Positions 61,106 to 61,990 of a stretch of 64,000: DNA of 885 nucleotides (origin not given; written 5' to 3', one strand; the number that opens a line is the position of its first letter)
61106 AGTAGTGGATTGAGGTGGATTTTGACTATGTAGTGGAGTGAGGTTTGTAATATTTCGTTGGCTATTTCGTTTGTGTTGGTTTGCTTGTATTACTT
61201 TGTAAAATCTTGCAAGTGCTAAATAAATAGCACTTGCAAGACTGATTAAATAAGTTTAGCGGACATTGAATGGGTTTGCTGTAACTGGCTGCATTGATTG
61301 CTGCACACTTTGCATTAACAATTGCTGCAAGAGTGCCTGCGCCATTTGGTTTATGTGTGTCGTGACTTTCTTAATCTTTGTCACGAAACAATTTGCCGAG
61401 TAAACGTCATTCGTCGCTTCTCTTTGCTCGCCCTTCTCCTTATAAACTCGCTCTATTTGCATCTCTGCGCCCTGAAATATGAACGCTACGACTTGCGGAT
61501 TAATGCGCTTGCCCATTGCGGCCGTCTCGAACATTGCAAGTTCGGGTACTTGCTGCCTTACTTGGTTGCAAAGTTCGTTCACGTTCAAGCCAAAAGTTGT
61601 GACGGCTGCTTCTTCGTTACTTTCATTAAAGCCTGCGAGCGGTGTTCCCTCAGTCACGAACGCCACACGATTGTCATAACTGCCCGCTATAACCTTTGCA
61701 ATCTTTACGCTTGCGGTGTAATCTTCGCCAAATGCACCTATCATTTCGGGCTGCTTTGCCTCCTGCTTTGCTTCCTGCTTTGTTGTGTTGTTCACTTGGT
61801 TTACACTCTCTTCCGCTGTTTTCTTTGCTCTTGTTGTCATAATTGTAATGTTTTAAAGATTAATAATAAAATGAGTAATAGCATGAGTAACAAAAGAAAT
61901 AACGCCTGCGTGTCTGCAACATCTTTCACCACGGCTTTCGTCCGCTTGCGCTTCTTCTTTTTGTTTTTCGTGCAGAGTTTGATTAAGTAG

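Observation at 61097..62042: GC-rich (about 45%) single-gene cassette with its own terminator, flanked by 66-bp direct repeats made of tandem 24-bp units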

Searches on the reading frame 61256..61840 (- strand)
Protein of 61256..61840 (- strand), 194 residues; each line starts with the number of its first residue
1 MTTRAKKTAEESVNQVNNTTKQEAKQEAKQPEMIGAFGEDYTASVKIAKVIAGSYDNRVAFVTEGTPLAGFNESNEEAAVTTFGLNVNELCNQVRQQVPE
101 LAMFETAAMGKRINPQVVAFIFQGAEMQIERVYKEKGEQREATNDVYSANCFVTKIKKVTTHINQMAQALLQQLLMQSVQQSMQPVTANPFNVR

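Call 8: search_protein_families(library=pfam, proteins=[window:61256-61840:-], max_evalue=1)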
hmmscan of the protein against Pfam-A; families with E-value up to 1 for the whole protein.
window:61256-61840:- (194 aa): 1 family
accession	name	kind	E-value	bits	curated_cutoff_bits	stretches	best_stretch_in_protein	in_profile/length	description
PF14288.11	FKS1_dom1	-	0.059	14.1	27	1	111-166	19-71/111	1,3-beta-glucan synthase subunit FKS1, domain-1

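Call 9: search_protein_families(library=phrogs, proteins=[window:61256-61840:-], max_evalue=0.1)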
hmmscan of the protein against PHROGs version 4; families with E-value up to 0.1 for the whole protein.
window:61256-61840:- (194 aa): 1 family
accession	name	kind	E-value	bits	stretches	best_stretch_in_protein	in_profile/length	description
phrog_29900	-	unknown function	0.057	12.1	1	106-180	610-681/1028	-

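Call 11: find_homologous_proteins(query=window:61256-61840:-, max_evalue=0.001)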
Query window:61256-61840:- (194 aa): 34 proteins with E <= 0.001 among 183 candidates.
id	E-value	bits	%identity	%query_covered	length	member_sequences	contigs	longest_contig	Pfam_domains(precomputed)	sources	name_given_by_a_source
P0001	1.1e-117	408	100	100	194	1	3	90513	-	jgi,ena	jgi:hypothetical protein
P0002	1.7e-109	381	91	100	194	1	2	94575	-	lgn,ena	-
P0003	5.1e-109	380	91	100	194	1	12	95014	-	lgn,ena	-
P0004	1.3e-106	372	89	100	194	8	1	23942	-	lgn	-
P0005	1.5e-106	372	90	100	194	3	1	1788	-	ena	-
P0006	9.4e-106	369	88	100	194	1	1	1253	-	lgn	-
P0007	6.3e-105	366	89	100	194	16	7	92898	-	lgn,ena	-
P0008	2.8e-104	364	88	100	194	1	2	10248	-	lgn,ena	-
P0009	6.4e-104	363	89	100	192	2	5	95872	-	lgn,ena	-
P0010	7.0e-104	363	88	100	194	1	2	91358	-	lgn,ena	-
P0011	8.0e-102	356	87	100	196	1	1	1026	-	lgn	-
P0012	3.2e-101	354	87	100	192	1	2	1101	-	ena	-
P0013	5.4e-101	354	87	100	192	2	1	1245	-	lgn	-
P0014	6.1e-101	353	88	100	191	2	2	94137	-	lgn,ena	-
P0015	1.6e-100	352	87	100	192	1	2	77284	-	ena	-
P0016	1.9e-100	352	86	100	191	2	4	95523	-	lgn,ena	-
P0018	1.4e-99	349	85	95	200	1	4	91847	-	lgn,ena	-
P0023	3.8e-96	338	81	100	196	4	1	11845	-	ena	-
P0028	5.5e-84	298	75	100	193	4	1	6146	-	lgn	-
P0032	1.5e-77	277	72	100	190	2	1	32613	-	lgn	-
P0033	5.7e-74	266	67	100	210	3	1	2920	-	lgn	-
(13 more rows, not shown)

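Call 13: find_encoding_contigs(protein=P0001, flank=10000, max_places=3)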
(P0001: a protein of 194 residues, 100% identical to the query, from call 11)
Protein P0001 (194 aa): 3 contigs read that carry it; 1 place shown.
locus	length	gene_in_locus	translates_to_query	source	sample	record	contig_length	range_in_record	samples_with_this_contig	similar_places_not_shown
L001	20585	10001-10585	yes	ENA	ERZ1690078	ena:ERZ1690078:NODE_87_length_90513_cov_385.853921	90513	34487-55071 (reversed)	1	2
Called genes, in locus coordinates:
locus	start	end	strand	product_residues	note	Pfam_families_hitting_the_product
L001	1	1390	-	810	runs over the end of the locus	-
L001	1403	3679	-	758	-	-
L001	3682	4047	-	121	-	-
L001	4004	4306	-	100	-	-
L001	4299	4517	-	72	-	-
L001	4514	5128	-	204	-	-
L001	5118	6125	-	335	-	-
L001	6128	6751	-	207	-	-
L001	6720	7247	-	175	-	-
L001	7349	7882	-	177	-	-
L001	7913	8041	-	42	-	-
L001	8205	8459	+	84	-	-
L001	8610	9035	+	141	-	-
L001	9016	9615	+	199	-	-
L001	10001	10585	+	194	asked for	-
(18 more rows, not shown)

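Call 14: find_encoding_contigs(protein=P0018, flank=10000, max_places=3)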
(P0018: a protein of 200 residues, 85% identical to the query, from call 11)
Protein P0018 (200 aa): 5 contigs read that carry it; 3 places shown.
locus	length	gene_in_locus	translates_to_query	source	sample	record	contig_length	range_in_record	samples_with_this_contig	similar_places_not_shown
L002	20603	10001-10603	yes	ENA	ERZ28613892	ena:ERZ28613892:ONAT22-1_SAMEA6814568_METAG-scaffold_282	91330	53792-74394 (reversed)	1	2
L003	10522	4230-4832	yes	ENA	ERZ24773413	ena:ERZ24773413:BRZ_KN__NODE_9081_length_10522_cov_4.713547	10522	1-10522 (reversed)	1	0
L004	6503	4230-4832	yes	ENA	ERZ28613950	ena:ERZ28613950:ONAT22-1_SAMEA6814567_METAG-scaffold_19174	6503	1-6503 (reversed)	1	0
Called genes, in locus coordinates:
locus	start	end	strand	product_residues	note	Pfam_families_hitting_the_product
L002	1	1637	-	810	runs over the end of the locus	-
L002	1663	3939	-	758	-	-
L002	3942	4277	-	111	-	-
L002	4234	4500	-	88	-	-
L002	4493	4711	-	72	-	-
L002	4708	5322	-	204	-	-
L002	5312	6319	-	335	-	-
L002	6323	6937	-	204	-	-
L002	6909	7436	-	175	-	-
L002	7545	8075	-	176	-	-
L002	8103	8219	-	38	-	-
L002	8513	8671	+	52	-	-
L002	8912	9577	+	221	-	-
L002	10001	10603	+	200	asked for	-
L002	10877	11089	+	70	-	-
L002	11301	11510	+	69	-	-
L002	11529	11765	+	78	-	-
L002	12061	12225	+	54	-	-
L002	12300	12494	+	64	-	-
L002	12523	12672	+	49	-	-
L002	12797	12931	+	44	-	-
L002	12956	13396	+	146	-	-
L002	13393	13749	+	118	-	-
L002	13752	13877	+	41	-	-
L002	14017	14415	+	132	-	-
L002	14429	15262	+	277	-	-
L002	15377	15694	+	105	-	-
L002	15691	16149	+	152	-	-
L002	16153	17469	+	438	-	PF05970:PIF1 (faint), PF13604:AAA_30, PF13245:AAA_19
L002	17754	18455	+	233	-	-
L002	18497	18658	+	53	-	PF13538:UvrD_C_2 (faint)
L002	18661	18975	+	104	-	-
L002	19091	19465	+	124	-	-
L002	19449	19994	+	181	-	-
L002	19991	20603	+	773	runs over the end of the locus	-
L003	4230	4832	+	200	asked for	-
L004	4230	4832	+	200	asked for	-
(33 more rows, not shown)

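Call 15: find_encoding_contigs(protein=P0032, flank=10000, max_places=3)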
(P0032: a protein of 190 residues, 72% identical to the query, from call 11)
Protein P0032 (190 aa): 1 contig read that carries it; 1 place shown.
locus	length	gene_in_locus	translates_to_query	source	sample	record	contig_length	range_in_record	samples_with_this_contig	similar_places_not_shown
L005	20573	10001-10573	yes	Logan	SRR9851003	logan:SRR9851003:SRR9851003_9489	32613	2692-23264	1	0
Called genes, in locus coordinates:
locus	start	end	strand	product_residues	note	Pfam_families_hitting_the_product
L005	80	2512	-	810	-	-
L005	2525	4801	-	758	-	-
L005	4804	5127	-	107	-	-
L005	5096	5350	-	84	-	-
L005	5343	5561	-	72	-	-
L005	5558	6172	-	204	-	-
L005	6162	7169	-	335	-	-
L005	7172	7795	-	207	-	-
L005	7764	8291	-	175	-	-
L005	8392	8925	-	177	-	-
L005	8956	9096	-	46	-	-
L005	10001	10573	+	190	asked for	-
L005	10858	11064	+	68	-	-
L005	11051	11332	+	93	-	-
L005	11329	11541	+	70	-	-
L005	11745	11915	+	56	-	-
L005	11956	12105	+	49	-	-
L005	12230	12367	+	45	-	-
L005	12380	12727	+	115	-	-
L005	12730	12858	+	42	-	-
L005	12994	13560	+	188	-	-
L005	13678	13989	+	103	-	-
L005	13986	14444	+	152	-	-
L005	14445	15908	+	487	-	PF05970:PIF1, PF13604:AAA_30, PF13245:AAA_19, PF13538:UvrD_C_2 (weak)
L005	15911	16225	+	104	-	-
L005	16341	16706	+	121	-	-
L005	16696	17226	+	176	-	-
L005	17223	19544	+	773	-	-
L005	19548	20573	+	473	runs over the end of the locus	-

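Call 20: search_dna_similar(query=window:61256-61840:-, collection=phages, mode=protein, max_evalue=10, max_rows=20)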
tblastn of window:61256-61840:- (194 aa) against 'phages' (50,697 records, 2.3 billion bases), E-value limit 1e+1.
No match.

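Call 23: find_encoding_contigs(protein=P0033, flank=3000, max_places=2)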
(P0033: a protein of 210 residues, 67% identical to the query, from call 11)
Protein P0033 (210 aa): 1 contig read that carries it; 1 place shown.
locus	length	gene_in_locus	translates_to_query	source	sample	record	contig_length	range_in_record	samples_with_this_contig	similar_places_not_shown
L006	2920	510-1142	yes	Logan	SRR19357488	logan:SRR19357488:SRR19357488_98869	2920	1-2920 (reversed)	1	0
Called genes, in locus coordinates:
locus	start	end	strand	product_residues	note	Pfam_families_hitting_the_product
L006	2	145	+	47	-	?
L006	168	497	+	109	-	-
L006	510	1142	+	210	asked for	-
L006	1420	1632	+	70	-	-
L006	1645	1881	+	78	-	-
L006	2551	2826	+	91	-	-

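Call 24: find_encoding_contigs(protein=P0028, flank=5000, max_places=2)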
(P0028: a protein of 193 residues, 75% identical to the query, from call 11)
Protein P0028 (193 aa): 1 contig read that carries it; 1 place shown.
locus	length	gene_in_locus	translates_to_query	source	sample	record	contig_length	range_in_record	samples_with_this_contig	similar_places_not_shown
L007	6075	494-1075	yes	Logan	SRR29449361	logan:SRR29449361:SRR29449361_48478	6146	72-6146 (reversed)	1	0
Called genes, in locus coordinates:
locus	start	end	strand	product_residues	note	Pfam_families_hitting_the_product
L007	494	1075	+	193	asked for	-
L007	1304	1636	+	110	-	-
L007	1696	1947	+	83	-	-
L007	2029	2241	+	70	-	-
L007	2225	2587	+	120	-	-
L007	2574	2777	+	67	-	-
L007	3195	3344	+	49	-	-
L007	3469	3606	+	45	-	-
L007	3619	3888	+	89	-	-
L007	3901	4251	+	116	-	-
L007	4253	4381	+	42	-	-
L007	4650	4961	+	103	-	-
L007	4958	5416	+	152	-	-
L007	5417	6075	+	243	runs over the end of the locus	?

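Call 25: find_encoding_contigs(protein=P0023, flank=5000, max_places=2)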
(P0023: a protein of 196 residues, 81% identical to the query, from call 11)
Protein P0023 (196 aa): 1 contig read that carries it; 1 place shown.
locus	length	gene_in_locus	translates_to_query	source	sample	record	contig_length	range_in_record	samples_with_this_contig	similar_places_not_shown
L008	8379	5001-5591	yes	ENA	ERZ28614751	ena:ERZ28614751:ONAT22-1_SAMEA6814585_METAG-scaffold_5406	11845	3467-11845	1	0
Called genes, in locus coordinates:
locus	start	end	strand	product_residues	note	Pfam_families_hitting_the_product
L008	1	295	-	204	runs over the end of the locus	-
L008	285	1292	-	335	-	-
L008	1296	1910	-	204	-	-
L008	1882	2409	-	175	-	-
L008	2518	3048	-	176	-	-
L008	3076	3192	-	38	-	-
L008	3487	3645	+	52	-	-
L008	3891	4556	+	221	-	-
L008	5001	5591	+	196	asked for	-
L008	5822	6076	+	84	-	-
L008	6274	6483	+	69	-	-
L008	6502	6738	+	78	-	-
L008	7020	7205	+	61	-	-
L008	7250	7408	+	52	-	-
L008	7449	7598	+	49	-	-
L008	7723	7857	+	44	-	-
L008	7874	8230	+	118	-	-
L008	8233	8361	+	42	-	-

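Call 26: find_encoding_contigs(protein=P0016, flank=5000, max_places=2)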
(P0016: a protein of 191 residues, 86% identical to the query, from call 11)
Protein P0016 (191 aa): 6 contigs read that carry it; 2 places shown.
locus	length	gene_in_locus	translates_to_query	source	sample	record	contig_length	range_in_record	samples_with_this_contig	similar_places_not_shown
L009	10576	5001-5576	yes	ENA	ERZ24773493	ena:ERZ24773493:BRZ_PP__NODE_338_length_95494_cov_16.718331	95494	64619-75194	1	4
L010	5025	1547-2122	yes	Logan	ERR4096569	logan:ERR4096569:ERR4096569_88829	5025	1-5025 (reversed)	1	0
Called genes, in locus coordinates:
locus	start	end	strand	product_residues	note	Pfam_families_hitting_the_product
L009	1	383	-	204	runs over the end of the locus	-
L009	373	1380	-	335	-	-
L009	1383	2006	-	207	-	-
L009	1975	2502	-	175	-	-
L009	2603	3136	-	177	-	-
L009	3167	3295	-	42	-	-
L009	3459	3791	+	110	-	-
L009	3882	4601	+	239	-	-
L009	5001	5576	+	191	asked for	-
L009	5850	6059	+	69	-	-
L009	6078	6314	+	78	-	-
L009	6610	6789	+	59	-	-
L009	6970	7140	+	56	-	-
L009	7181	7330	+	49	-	-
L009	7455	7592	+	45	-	-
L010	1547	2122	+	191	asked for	-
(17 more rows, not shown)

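Call 44: predict_structure(alignment_id=A3)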
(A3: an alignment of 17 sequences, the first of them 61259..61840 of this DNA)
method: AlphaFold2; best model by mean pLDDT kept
length: 194 residues; sequences in the alignment: 17
mean_pLDDT: 69.6   pTM: 0.60
mean pLDDT of the five models: 69.6, 66.4, 58.3, 54.9, 34.0
residues with pLDDT >= 90: 2; 70-90: 112; 50-70: 37; < 50: 43
segments of 3 or more residues with pLDDT < 50: 1-30, 182-194
pLDDT, mean of each block of 10 residues (from residue 1): 41 35 37 80 89 71 86 81 84 81 67 74 87 85 77 87 63 63 46 40
secondary structure, 60 per line:
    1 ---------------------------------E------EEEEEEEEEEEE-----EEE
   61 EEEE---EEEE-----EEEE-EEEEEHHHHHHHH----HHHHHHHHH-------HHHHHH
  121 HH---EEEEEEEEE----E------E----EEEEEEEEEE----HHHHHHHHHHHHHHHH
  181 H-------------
elements in order: E41-52 E58-64 E68-71 E77-80 E82-86 H87-94 H99-107 H115-122 E126-134 E151-160 H165-181

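Call 45: search_protein_representatives(alignment_id=A3)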
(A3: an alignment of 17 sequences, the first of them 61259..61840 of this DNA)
Query: 17 sequences, 194 profile positions. Proteins with E-value up to 0.001 (for the whole library): 96; up to 1e-10: 40; up to 1e-30: 4. The best 96 are listed.
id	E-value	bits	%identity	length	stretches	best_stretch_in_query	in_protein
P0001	8.9e-115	397.5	-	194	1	1-194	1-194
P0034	1.6e-75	269.5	-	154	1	1-140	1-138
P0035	1.1e-42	162.4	-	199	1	1-193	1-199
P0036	4.6e-37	144.0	-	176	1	27-193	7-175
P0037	2.8e-25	105.5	-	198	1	1-193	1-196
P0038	6.0e-23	97.9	-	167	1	40-191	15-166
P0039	6.4e-23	97.8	-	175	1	43-193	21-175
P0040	7.6e-23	97.6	-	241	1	41-178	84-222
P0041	2.8e-22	95.8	-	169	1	48-191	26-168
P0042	1.5e-19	86.9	-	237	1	39-193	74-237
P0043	3.1e-19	85.8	-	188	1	51-192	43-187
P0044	1.2e-18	83.9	-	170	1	44-193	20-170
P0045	1.5e-18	83.6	-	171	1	41-188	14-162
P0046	9.5e-18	81.0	-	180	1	29-191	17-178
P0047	5.7e-15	71.9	-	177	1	35-193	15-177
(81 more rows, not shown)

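Call 48: find_homologous_proteins(query=A4, max_evalue=0.001)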
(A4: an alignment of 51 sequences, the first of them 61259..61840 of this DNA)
Query A4 (51 sequences) (194 aa, profile of the alignment): 133 proteins with E <= 0.001 among 8000 candidates; the best 120 are listed.
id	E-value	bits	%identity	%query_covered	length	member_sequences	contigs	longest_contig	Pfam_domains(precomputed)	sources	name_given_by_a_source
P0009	9.2e-58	213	89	100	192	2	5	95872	-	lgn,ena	-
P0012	4.4e-57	211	87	100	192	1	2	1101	-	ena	-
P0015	5.1e-57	210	87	100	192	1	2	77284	-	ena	-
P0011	1.2e-56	209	87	100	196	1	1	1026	-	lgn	-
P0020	1.7e-56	209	87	95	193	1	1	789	-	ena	-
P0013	2.0e-56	208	87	100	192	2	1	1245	-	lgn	-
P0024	3.3e-56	208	91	87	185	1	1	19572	-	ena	-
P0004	3.8e-56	208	89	100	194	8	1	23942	-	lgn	-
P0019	4.3e-56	207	86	97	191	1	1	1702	-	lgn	-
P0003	5.7e-56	207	91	100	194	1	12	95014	-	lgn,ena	-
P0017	5.8e-56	207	88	98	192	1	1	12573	-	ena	-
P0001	6.6e-56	207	100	100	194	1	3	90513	-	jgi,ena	jgi:hypothetical protein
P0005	7.2e-56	207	90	100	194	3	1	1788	-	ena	-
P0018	1.1e-55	206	85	95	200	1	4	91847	-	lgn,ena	-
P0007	1.5e-55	206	89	100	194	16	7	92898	-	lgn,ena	-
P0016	1.7e-55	205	86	100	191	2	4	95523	-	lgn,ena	-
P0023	3.2e-55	205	81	100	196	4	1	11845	-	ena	-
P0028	1.2e-52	196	75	100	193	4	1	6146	-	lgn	-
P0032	4.3e-51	191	72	100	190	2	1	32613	-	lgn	-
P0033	6.3e-50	187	67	100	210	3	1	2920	-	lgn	-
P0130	4.9e-18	83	27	54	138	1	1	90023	-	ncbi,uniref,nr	ncbi:MAG: hypothetical protein [crAssphage sp. isolate ctcc615]|uniref:Uncharacterized protein n=1 T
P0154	6.7e-12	63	-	-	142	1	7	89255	-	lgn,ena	-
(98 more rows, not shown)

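Call 49: search_solved_structures(query=A4, max_evalue=10)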
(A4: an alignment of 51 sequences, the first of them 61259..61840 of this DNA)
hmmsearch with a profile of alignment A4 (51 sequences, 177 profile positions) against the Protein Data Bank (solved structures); distinct sequences matched with E-value up to 10: 2.
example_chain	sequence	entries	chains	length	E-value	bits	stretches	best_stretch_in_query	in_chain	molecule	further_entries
4v61_BM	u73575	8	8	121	0.79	12.6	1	20-81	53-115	Ribosomal Protein L14 | 50S ribosomal protein L14, chloroplastic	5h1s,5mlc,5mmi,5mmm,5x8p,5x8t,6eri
7mzv_A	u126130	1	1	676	1.2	12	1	120-162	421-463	Multisubstrate pseudouridine synthase 7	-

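Call 50: search_protein_families(library=pfam, alignment_id=A4, max_evalue=0.01)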
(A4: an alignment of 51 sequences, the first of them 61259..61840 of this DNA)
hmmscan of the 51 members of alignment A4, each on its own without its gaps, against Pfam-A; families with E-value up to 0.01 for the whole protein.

A. member 1, window:61259-61840:- (194 aa): 0 families

B. families by the number of members that match (of 51 scanned): 3 families
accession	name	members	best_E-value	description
PF15889.10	DUF4738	1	0.0015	Domain of unknown function (DUF4738)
PF00500.24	Late_protein_L1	1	0.008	L1 (late) protein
PF12950.13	TaqI_C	1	0.0086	TaqI-like C-terminal specificity domain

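Call 52: search_dna_similar(query=P0130, collection=phages, mode=protein, max_evalue=0.001, max_rows=40)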
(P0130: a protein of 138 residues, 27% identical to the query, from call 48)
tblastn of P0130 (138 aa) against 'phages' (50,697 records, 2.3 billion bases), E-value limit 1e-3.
Records with a match: 3; places in all: 3; records where one place covers at least 80% of the query: 3.
Best place of each record, by identity: >=99% 1; <60% 2.
By first word of the organism name: uncultured 2; crAssphage 1.
By host as written in the record: - 3.
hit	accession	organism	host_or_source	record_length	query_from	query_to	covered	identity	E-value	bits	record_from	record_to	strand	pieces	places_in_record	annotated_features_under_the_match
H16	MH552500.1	crAssphage sp. isolate ctcc615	mouse tissue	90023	1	125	91%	100.0%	1e-76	251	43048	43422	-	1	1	hypothetical protein (x2)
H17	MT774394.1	uncultured phage cr271_1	pig feces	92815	1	125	91%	55.8%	2e-41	151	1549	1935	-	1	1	hypothetical protein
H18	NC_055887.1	uncultured phage cr271_1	pig feces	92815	1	125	91%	55.8%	2e-41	151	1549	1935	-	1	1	hypothetical protein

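Call 53: get_annotated_region(hit=H18, flank=3000)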
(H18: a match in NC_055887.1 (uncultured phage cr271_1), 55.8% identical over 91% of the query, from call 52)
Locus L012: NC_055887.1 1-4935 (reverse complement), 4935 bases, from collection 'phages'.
description: CrAssphage cr271_1, complete genome.
organism: uncultured phage cr271_1 (NCBI taxid 2772078)
taxonomy: Viruses; Duplodnaviria; Heunggongvirae; Uroviricota; Caudoviricetes; Crassvirales; Intestiviridae; Obtuvirinae; Hacihdavirus; Hacihdavirus animalis
host: -; source: pig feces; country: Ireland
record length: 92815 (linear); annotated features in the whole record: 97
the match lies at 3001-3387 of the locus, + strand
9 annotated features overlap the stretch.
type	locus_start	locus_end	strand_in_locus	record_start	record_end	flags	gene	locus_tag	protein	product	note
CDS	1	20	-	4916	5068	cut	-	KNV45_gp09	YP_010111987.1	hypothetical protein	gp_64654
CDS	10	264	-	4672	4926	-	-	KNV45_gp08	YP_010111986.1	hypothetical protein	gp_64653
CDS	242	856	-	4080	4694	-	-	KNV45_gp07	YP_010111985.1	hypothetical protein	gp_64652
CDS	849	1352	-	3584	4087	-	-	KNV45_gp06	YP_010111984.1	hypothetical protein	gp_64651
CDS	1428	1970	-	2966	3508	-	-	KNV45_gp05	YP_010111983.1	hypothetical protein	gp_64650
CDS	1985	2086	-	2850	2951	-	-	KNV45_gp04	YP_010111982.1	hypothetical protein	gp_64649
CDS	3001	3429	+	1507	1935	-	-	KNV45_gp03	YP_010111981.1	hypothetical protein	gp_64648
CDS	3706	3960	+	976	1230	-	-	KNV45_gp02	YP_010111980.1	hypothetical protein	gp_64647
CDS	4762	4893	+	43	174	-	-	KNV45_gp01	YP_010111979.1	hypothetical protein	gp_64646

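Call 61: find_related_loci(query=P0154, collection=viral_contigs, flank=2500)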
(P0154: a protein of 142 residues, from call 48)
Query P0154 (142 aa) in viral_contigs; peptide patterns used: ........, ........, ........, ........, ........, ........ (x = any residue, [..] = any of these).
10 stretches matched a pattern; 1 encode a relative of the query (tblastn E <= 1e-3); 1 distinct loci.
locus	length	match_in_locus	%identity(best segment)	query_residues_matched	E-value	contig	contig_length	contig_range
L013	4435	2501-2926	77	1-142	2e-73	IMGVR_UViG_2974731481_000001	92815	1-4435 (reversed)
